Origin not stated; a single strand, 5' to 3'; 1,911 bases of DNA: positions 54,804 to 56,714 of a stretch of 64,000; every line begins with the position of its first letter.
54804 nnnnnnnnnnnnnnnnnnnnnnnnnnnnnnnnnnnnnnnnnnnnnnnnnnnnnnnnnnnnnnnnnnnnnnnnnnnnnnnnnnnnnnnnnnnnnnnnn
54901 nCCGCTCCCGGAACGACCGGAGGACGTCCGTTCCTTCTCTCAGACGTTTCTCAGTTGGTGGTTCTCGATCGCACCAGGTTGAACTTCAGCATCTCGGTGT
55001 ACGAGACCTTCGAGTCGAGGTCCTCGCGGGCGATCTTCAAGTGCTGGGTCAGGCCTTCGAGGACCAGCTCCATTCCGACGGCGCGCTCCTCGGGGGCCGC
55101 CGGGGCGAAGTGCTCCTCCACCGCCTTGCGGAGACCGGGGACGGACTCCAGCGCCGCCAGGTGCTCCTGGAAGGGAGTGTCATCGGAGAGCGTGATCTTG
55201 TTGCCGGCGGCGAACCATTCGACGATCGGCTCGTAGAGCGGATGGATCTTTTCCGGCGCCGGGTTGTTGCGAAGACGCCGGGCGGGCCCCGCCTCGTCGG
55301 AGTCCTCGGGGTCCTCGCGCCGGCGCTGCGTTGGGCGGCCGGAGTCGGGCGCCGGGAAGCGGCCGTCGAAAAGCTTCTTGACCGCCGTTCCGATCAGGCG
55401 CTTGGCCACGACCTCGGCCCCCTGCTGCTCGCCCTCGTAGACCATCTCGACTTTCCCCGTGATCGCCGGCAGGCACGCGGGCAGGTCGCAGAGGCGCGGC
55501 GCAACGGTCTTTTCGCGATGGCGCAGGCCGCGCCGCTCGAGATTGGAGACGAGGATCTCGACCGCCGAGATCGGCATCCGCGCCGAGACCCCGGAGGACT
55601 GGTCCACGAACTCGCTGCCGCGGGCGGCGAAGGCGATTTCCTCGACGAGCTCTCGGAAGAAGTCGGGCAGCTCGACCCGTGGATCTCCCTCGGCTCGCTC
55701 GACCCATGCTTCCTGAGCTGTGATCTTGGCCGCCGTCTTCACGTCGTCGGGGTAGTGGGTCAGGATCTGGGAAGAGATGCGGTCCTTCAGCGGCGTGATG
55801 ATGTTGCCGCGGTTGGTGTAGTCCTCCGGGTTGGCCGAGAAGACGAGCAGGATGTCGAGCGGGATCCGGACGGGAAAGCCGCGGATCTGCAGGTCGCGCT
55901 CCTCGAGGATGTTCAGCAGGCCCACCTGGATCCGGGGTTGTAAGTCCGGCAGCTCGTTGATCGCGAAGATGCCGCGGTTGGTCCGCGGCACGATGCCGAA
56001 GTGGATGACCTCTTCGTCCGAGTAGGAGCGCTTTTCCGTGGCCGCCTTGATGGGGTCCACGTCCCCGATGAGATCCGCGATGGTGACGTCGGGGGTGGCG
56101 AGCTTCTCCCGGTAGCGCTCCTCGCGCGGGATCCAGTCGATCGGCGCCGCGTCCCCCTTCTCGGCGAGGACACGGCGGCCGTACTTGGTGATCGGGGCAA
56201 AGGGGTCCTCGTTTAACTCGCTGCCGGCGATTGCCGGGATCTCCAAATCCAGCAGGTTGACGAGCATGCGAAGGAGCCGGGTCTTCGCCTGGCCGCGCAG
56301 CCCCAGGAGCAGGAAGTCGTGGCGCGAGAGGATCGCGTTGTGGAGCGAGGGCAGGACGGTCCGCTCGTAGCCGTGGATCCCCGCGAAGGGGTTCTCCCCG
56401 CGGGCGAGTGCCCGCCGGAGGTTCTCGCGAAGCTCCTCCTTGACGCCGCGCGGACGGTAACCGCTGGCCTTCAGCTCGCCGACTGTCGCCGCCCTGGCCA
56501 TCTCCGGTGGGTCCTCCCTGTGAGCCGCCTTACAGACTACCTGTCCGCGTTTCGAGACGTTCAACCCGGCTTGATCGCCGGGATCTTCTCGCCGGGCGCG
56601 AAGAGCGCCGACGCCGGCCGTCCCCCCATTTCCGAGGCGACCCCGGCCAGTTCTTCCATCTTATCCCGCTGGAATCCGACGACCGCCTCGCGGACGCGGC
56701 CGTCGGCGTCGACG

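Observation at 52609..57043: Five-gene operon: redoxin - MoxR-like AAA+ ATPase (extended) - HpcH aldolase - VWA protein - small membrane protein, all translationally coupled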

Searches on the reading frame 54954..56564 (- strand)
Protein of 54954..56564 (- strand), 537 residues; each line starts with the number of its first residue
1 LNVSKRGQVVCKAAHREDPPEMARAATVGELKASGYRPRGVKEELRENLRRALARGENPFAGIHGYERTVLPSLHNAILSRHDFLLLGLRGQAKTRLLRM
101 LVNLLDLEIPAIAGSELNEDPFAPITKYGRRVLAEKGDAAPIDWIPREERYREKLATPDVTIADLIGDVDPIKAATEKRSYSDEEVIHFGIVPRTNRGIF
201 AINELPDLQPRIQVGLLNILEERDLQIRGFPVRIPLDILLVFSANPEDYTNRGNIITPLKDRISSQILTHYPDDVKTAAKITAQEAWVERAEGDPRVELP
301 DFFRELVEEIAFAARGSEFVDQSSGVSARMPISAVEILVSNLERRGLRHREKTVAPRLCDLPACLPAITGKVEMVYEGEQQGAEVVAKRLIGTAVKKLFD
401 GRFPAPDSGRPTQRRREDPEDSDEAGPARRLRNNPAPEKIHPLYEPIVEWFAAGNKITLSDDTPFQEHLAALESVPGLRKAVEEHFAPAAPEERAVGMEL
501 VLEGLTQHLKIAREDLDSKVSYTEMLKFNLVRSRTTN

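Call 4: search_protein_families(library=pfam, proteins=[window:54954-56564:-], max_evalue=0.01)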
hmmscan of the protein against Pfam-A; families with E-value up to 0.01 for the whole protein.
window:54954-56564:- (537 aa): 2 families
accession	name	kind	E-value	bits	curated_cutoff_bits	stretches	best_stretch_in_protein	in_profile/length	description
PF07728.20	AAA_5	-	3.1e-07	30.9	22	1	150-262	27-138/139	AAA domain (dynein-related subfamily)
PF00158.32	Sigma54_activat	-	0.00084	19.5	20.2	1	177-246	74-143/168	Sigma-54 interaction domain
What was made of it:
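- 54951..56501 (-): ChlI/MoxR-like AAA+ ATPase gene (516 aa, ATG start). Motifs: Walker A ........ 56280-56303; Walker B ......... (N-E in place of D-E) 55941-55967; sensor 1 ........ 55821-55844; Arg finger PLKDRI 55776-55793; sensor 2 SGVSARM 55575-55595. Pfam AAA_5 30.9 bits against a cutoff of 22 (call 4).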

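Call 5: search_protein_families(library=ncbifam, proteins=[window:54954-56564:-], max_evalue=0.01)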
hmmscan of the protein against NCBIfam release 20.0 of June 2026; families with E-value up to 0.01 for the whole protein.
window:54954-56564:- (537 aa): 4 families
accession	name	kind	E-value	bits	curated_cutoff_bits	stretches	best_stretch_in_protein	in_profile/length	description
TIGR02031.1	BchD-ChlD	equivalog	7.2e-07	28.3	499.55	1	88-286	23-181/608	magnesium chelatase ATPase subunit D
TIGR02030.1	BchI-ChlI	equivalog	5.4e-05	22.5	466.95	1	59-284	2-217/337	magnesium chelatase ATPase subunit I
TIGR02442.1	Cob-chelat-sub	hypoth_equivalog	0.00091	17.8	779.45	1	59-292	2-221/641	putative cobaltochelatase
NF008469.0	PRK11361.1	equivalog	0.0061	15.3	714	0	177-245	218-286/461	acetoacetate metabolism transcriptional regulator AtoC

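Call 6: find_homologous_proteins(query=window:54954-56564:-)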
Query window:54954-56564:- (537 aa): 8000 proteins with E <= 0.001 among 8000 candidates; the best 120 are listed.
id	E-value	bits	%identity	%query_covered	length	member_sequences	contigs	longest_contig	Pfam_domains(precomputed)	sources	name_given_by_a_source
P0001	0.0e+0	1144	100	96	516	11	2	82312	PF07728.21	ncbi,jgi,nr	ncbi:MAG TPA: AAA family ATPase [Thermoanaerobaculia bacterium]|nr:AAA family ATPase [Thermoanaeroba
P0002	0.0e+0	1053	93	96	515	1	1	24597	PF07728.21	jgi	-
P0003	0.0e+0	1051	92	96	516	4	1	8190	PF07728.21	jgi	jgi:magnesium chelatase subunit I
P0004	0.0e+0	1042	91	96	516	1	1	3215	PF07728.21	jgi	jgi:magnesium chelatase subunit I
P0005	0.0e+0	1040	90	96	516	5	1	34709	PF07728.21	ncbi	-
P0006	0.0e+0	1039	91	96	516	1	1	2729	PF07728.21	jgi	jgi:magnesium chelatase subunit I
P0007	0.0e+0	1036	91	96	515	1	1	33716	PF07728.21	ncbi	-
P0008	0.0e+0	1030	90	96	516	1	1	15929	PF07728.21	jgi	jgi:magnesium chelatase subunit I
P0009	0.0e+0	1030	90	96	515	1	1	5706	PF07728.21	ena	-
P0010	0.0e+0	1028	90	96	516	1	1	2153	PF07728.21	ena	-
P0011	0.0e+0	1028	91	96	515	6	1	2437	PF07728.21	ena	-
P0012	0.0e+0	1027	91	96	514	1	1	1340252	PF07728.21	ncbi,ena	-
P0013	0.0e+0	1026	90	96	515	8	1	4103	PF07728.21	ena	-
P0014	0.0e+0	1026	90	96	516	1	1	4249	PF07728.21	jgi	jgi:magnesium chelatase subunit I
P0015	0.0e+0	1023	89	96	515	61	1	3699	PF07728.21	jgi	jgi:magnesium chelatase subunit I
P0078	9.6e-289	977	85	95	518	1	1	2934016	PF07728.21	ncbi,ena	-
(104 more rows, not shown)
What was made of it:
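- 54951..56501 (-): The 516-aa database protein P0001 is 100% identical (call 6).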

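Call 7: find_encoding_contigs(protein=P0078, flank=8000, max_places=3)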
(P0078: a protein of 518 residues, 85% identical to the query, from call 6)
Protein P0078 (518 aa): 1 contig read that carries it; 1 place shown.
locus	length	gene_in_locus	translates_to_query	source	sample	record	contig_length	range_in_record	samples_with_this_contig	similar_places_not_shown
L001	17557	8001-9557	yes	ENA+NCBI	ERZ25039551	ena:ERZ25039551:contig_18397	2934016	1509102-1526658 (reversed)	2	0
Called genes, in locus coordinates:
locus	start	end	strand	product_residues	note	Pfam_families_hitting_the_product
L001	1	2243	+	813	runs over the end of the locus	PF00384:Molybdopterin, PF01568:Molydop_binding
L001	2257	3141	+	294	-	PF12838:Fer4_7, PF13187:Fer4_9 (weak), PF13237:Fer4_10 (weak), PF13247:Fer4_11, PF14697:Fer4_21 (weak), PF00037:Fer4 (weak), PF12837:Fer4_6 (weak), PF09163:Form-deh_trans, +1 more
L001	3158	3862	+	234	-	PF01292:Ni_hydr_CYTB, PF14358:DUF4405 (faint)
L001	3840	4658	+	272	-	PF24860:FdhE_C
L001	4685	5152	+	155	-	PF01814:Hemerythrin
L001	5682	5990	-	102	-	-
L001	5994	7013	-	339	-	PF04055:Radical_SAM, PF06463:Mob_synth_C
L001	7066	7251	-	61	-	-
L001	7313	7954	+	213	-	PF00578:AhpC-TSA, PF08534:Redoxin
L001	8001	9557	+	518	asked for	PF07728:AAA_5 (faint)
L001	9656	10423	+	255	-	PF03328:HpcH_HpaI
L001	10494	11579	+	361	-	PF27098:Rv0959_3rd, PF00092:VWA (faint), PF13519:VWA_2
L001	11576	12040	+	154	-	-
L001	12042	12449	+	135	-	PF21305:type_II_gspD_N0, PF07660:STN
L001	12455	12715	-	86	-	-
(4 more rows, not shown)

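Call 8: find_encoding_contigs(protein=P0001, flank=8000, max_places=3)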
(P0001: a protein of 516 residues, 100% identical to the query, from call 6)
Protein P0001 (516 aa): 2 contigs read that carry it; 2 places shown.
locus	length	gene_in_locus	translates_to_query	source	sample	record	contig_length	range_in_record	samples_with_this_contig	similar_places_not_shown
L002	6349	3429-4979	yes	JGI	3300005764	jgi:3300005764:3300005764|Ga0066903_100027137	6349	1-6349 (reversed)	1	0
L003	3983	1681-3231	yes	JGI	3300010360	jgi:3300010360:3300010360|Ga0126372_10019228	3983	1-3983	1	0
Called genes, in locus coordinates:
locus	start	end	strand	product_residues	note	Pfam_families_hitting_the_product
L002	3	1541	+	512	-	?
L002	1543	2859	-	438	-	PF13416:SBP_bac_8 (weak), PF01547:SBP_bac_1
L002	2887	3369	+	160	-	PF08534:Redoxin, PF00578:AhpC-TSA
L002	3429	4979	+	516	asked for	PF07728:AAA_5 (faint)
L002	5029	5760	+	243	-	PF03328:HpcH_HpaI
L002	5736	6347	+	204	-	?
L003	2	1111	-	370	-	?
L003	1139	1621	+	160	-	PF08534:Redoxin, PF00578:AhpC-TSA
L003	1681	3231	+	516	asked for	PF07728:AAA_5 (faint)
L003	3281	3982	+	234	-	?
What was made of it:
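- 56561..57043 (-): Thioredoxin-fold redoxin gene (160 aa, GTG start). It has no signal peptide or TM segment, so it is probably cytoplasmic. CxxC (CPTC) is at 56918-56929. Identical 160-aa gene calls in L002 and L003 (call 8).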

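Call 10: search_solved_structures(query=window:54954-56501:-, max_evalue=0.01)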
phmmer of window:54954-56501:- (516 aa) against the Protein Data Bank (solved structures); distinct sequences matched with E-value up to 0.01: 0.

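Call 18: search_protein_representatives(protein=window:54954-56501:-)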
Query: 516 residues. Proteins with E-value up to 0.001 (for the whole library): 3421; up to 1e-10: 2169; up to 1e-30: 657. The best 150 are listed.
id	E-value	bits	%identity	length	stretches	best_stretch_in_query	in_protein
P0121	1.4e-173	594.7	60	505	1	1-509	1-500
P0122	5.4e-164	563.0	57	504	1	5-507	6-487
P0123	2.6e-158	544.3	59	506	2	3-383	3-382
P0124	1.5e-147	508.9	74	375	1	79-435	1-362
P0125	2.1e-142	491.8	64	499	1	15-378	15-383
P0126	1.3e-141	489.2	51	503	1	4-505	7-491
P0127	1.4e-132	459.4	52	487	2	5-390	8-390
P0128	1.8e-129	449.2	49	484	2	5-384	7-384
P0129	5.8e-128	444.2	52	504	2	14-386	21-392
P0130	5.1e-124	431.2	52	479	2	5-381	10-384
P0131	1.3e-122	426.6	90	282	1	3-220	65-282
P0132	3.1e-121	422.0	49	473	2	5-379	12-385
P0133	4.8e-121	421.4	63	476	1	16-332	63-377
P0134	1.1e-119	417.0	46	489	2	6-389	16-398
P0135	4.5e-119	414.9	48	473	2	5-379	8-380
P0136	8.6e-119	413.9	49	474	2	2-381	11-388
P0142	8.0e-108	377.8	47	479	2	4-386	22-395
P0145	6.6e-106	371.5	50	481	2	5-386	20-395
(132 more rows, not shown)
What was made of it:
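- Family size and breadth: more than 8000 word-sharing homologues (call 6) and 3421 representatives at 50% clustering (call 18).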

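Call 20: find_related_loci(query=A1, collection=genome_contigs, flank=7000)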
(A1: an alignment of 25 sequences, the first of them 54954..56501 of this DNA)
Query A1 (516 aa) in genome_contigs; peptide patterns used: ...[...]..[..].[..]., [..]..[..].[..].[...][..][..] (x = any residue, [..] = any of these).
600 stretches matched a pattern (row limit reached: there are more); 600 encode a relative of the query (tblastn E <= 1e-3); the best 80 are kept; 80 distinct loci.
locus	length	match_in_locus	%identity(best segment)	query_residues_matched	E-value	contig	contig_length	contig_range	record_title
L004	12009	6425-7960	85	3-515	0e+0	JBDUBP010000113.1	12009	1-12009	MAG: Acidobacteriota bacterium isolate cluster4_bin.26 NODE_13190_length_12009_cov_11.662791, whole genome shotgun seque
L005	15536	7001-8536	83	6-515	0e+0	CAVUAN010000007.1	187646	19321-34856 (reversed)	MAG: uncultured Acidobacteriota bacterium isolate MFD02134.bin.2.200 genome assembly, contig: contig_21948, whole genome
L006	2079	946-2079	88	1-379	0e+0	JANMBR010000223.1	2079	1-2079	MAG: Acidobacteriota bacterium isolate OTE_1_metabat_297 OTE_1_k141_453617, whole genome shotgun sequence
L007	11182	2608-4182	61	1-511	0e+0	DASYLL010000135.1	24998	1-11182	MAG TPA_asm: Thermoanaerobaculia bacterium isolate SMAG_U4347 k141_2425767, whole genome shotgun sequence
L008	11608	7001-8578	61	1-512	0e+0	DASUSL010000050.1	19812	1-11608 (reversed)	MAG TPA_asm: Thermoanaerobaculia bacterium isolate SMAG_U1735 k141_1046265, whole genome shotgun sequence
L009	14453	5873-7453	61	6-512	0e+0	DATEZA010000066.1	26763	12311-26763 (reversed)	MAG TPA_asm: Thermoanaerobaculia bacterium isolate SMAG_U8461 k141_2286250, whole genome shotgun sequence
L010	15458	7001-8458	64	3-513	0e+0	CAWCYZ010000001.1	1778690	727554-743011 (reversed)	MAG: uncultured Acidobacteriota bacterium isolate MFD01213.bin.2.31 genome assembly, contig: contig_2741, whole genome s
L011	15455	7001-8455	63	2-513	0e+0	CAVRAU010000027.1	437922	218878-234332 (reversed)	MAG: uncultured Acidobacteriota bacterium isolate MFD03551.bin.2.58 genome assembly, contig: contig_7035, whole genome s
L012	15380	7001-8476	63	3-516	0e+0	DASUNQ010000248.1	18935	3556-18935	MAG TPA_asm: Thermoanaerobaculia bacterium isolate SMAG_U1604 k141_1451624, whole genome shotgun sequence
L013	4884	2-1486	61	32-512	0e+0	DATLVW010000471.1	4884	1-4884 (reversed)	MAG TPA_asm: Thermoanaerobaculia bacterium isolate SMAG_U13202 k141_390830, whole genome shotgun sequence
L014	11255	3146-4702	59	6-512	0e+0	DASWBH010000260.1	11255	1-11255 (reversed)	MAG TPA_asm: Thermoanaerobaculia bacterium isolate SMAG_U2677 k141_1070701, whole genome shotgun sequence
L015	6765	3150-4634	58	1-509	0e+0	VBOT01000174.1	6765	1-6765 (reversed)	MAG: Candidatus Eisenbacteria bacterium isolate WS_3 14_1009_16_30cm_scaffold_60295, whole genome shotgun sequence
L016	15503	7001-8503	59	1-509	0e+0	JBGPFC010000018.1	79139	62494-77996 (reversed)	MAG: Candidatus Eisenbacteria bacterium isolate OBJ_0618_7090110_76 k141_4415259_length_79139_cov_30.1012, whole genome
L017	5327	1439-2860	56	6-505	0e+0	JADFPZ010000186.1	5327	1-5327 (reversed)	MAG: Candidatus Zixiibacteriota bacterium isolate B77T1B8 B77T1B8_NODE34567, whole genome shotgun sequence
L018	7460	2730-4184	56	1-505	0e+0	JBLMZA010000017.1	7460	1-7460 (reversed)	MAG: Acidobacteriota bacterium isolate MAG215 PRJNA951521_bin70_renamed_16, whole genome shotgun sequence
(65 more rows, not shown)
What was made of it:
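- The family is widespread in non-phototrophs (call 20).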

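Call 25: list_cluster_members(proteins=[P0121, P0122, P0126, P0128, P0130, P0132, P0135, P0136, P0142, P0145])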
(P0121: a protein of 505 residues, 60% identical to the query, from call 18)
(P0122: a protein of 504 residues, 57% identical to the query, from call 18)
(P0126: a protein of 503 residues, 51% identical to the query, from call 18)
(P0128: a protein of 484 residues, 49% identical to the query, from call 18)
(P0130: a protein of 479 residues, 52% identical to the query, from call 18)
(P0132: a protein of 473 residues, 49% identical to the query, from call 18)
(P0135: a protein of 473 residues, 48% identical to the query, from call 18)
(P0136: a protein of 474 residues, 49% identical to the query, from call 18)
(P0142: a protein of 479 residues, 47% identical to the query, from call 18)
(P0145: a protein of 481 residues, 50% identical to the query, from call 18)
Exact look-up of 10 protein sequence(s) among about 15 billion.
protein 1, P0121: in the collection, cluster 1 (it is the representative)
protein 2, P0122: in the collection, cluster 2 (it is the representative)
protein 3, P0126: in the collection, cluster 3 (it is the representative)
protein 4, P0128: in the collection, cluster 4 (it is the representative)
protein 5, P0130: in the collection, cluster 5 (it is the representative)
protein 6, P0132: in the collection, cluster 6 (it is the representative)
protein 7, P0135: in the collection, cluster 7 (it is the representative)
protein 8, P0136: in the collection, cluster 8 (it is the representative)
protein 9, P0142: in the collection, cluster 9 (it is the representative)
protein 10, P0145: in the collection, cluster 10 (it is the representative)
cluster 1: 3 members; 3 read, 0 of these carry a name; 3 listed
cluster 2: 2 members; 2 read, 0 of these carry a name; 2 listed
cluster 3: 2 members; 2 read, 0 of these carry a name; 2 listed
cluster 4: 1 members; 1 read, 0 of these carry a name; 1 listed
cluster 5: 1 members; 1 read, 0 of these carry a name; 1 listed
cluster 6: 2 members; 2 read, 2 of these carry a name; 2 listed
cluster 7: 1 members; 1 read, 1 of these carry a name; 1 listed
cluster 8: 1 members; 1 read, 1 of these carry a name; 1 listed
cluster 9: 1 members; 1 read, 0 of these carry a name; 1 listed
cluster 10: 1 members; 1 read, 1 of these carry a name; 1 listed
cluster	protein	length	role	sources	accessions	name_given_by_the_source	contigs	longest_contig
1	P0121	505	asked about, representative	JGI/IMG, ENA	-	-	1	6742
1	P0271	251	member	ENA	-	-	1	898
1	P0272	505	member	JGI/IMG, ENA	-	-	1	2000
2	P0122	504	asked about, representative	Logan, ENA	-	-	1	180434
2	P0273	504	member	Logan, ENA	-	-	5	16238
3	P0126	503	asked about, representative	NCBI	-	-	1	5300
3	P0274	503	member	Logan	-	-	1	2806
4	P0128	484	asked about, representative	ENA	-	-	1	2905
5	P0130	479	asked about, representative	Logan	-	-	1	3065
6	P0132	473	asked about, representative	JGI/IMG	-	magnesium chelatase subunit I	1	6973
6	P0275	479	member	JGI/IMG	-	magnesium chelatase subunit I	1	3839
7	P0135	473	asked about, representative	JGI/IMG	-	magnesium chelatase subunit I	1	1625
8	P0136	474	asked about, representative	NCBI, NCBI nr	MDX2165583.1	MAG: magnesium chelatase [Deltaproteobacteria bacterium] | magnesium chelatase [Deltaproteobacteria bacterium]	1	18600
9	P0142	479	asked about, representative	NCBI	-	-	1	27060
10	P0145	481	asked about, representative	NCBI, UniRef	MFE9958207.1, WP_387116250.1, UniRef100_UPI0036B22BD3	magnesium chelatase [Micromonospora sp. NPDC005299] | magnesium chelatase n=1 Tax=Micromonospora sp. NPDC005299 TaxID=3364231 ...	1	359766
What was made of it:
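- Full-length matches of 48-64% identity occur in Eisenbacteria, Zixibacteria, Ignavibacteria, Bacteroidota (including cultured Olivibacter, Hymenobacter, Mucilaginibacter and Mesonia), Rhodothermales and Planctomycetota (call 20), and in Micromonospora (call 25). Source annotations say 'magnesium chelatase' (calls 6, 25).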

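Call 34: predict_structure(alignment_id=A2)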
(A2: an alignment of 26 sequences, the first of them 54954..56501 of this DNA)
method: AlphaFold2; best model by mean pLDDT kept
length: 516 residues; sequences in the alignment: 26
mean_pLDDT: 88.3   pTM: 0.78
mean pLDDT of the five models: 88.3, 87.0, 86.5, 85.6, 82.8
residues with pLDDT >= 90: 340; 70-90: 133; 50-70: 16; < 50: 27
segments of 3 or more residues with pLDDT < 50: 389-406, 512-516
pLDDT, mean of each block of 10 residues (from residue 1): 87 94 98 92 90 97 90 93 96 94 93 96 96 92 89 88 88 96 93 91 81 92 86 86 93 90 88 90 94 92 83 95 95 94 93 89 93 94 76 44 49 64 95 94 95 95 89 94 93 89 73 46
secondary structure, 60 per line:
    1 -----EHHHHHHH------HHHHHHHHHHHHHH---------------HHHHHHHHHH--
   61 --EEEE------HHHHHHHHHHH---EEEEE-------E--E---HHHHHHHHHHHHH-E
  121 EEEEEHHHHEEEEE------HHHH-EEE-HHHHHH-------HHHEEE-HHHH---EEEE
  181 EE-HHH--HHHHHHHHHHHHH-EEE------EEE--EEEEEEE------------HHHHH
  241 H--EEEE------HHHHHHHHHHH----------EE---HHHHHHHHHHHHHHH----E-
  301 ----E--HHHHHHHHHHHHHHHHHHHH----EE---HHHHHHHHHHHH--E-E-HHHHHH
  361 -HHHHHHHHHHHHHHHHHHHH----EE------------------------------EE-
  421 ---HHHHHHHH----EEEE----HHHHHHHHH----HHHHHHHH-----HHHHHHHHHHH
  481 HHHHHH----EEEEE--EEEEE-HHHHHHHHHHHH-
elements in order: H7-13 H20-33 H49-58 E63-66 H73-83 E87-91 H106-118 E120-125 H126-129 E130-134 H141-144 E146-148 H150-155 E166-168 H170-173 E177-182 H189-201 E203-205 E212-214 E217-223 H236-241 E244-247 H254-264 H280-294 H308-327 H337-348 H355-360 H362-381 H424-431 E436-439 H444-452 H457-464 H470-486 E491-495 E498-502 H504-515
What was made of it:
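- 54951..56501 (-): AF2 model has pLDDT 88.3 (call 34).
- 55248..55346 (-): Disordered, charged, low-complexity linker of the ATPase (about residues 386-418). pLDDT is below 50 for residues 389-406 and low up to about 418 (call 34).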
